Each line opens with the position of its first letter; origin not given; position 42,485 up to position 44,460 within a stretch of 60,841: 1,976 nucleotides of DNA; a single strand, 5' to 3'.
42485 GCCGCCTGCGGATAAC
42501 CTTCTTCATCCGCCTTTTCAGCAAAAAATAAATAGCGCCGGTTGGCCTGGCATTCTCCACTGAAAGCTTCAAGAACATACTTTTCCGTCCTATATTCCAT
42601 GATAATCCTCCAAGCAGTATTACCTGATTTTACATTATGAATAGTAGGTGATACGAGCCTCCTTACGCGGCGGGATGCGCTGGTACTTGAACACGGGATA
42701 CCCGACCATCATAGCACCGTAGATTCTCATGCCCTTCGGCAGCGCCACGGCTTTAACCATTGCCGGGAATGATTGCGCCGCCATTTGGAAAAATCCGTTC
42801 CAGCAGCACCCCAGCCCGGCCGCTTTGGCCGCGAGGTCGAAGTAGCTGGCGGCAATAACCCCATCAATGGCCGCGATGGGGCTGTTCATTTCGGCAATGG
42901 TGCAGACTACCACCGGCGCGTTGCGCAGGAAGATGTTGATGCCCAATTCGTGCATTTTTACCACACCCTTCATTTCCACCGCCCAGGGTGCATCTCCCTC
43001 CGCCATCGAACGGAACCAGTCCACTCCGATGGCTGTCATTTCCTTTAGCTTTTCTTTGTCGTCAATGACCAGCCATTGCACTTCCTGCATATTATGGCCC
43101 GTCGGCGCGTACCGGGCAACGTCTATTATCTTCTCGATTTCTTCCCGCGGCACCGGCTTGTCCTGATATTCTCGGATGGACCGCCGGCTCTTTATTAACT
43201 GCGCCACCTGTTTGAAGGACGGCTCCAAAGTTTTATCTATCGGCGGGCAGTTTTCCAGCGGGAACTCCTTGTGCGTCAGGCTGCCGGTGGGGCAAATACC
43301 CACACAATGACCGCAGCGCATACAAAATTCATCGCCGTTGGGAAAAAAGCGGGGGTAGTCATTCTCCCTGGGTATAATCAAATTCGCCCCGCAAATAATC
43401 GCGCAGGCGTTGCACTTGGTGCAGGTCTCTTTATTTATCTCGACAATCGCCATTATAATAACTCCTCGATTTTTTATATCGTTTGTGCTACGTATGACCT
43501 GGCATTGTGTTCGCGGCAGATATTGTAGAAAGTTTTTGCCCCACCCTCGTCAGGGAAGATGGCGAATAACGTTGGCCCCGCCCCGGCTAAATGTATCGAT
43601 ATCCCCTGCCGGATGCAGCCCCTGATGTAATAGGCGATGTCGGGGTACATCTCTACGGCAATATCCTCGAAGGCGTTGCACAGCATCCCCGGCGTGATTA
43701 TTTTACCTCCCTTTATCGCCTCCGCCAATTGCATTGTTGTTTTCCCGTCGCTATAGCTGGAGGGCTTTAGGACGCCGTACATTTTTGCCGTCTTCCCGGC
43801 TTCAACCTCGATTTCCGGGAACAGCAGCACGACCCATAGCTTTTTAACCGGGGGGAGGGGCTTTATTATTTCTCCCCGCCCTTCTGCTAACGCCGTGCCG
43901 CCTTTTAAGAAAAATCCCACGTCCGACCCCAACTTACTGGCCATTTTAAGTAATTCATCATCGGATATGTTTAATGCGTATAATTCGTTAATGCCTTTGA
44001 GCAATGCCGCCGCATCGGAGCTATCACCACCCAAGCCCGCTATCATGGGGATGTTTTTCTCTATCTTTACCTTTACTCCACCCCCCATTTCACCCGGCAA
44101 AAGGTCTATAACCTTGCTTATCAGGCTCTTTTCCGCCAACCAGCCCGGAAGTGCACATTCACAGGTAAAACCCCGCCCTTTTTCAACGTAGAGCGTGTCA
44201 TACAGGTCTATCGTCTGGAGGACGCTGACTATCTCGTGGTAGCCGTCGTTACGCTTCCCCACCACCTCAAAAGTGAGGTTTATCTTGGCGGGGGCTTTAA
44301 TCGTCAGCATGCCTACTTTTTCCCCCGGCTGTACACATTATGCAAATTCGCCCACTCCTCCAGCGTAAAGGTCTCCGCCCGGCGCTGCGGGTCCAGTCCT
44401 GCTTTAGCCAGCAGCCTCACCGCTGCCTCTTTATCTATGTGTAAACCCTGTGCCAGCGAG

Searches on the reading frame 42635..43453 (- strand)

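Call 67: search_protein_families(library=pfam, proteins=[window:42635-43453:-], max_evalue=0.00001)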
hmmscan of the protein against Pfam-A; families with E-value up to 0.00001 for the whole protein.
window:42635-43453:- (272 aa): 6 families
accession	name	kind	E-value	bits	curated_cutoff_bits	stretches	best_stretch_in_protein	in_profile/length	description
PF00881.29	Nitroreductase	-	2.2e-29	103.2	23.5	1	87-252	1-167/167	Nitroreductase family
PF14512.11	TM1586_NiRdase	-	1.2e-07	32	27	0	84-108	3-27/215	Putative TM nitroreductase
PF13187.11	Fer4_9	-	1.4e-07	31.8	27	1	11-57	2-50/52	4Fe-4S dicluster domain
PF00037.32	Fer4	-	2.4e-07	30.7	21.1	0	42-59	6-23/24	4Fe-4S binding domain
PF12838.12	Fer4_7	-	3.7e-06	27.7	27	0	10-57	1-51/52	4Fe-4S dicluster domain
PF13237.11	Fer4_10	-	8.8e-06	26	25.5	1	4-55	2-53/53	4Fe-4S dicluster domain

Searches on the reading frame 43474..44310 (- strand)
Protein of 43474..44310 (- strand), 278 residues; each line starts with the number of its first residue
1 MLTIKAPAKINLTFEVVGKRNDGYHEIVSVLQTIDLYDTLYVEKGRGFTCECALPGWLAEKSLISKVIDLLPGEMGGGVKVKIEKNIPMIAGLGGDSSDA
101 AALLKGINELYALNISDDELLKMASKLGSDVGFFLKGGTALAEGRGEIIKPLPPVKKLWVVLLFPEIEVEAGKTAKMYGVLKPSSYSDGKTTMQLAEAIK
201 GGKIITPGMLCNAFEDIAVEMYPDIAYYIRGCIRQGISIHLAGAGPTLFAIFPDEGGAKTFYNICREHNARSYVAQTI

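Call 67: search_protein_families(library=pfam, proteins=[window:43474-44310:-], max_evalue=0.00001)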
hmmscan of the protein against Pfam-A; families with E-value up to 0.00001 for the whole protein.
window:43474-44310:- (278 aa): 2 families
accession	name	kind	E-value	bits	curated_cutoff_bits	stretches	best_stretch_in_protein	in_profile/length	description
PF00288.32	GHMP_kinases_N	-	1.3e-15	57.8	22.3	1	63-138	2-87/87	GHMP kinases N terminal domain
PF08544.19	GHMP_kinases_C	-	1.1e-06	29.3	21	1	214-268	25-82/85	GHMP kinases C terminal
